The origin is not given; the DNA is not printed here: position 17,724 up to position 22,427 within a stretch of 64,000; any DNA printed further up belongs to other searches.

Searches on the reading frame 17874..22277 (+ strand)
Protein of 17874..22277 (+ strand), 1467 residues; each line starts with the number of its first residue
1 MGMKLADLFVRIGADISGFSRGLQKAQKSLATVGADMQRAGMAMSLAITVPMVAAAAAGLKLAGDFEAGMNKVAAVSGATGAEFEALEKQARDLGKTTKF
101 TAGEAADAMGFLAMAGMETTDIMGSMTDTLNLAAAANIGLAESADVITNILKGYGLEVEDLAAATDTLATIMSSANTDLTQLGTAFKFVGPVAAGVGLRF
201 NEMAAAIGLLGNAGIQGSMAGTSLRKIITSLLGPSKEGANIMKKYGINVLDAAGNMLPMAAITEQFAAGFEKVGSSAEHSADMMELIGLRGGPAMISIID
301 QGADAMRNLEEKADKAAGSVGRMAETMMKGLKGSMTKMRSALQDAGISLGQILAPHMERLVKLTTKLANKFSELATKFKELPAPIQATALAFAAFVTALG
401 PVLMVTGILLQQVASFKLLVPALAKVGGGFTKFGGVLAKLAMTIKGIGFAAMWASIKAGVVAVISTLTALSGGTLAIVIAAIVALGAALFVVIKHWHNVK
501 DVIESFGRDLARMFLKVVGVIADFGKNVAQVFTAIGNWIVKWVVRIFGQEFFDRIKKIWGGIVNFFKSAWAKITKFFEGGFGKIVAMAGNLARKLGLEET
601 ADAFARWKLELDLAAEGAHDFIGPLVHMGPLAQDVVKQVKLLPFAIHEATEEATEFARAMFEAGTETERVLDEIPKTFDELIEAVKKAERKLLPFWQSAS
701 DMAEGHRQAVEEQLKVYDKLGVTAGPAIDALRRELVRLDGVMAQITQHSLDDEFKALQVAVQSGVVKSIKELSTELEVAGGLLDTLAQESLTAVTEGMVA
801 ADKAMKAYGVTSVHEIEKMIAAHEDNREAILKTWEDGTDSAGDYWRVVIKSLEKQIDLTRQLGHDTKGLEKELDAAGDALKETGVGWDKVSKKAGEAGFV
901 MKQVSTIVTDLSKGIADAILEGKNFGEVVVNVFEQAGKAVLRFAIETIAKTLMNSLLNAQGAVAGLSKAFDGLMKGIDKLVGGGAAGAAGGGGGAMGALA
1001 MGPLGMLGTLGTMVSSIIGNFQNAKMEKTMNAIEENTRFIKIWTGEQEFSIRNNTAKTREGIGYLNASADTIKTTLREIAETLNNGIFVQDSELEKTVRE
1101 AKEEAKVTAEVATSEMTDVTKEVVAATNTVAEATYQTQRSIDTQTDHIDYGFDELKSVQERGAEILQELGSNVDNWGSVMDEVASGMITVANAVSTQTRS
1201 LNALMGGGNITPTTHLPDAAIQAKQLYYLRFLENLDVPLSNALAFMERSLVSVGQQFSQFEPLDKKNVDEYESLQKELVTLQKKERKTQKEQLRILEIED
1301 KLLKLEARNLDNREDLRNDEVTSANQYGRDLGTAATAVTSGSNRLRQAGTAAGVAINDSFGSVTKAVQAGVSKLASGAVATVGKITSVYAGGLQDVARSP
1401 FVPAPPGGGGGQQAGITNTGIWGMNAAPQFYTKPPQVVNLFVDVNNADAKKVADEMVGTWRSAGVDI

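Call 89: search_protein_families(library=pfam, proteins=[window:17874-22277:+], max_evalue=0.01)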
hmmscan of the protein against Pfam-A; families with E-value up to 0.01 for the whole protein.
window:17874-22277:+ (1467 aa): 1 family
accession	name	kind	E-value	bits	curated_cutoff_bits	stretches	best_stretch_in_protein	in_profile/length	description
PF10145.14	PhageMin_Tail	-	4.2e-44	151.3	33.2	1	88-288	1-201/201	Phage-related minor tail protein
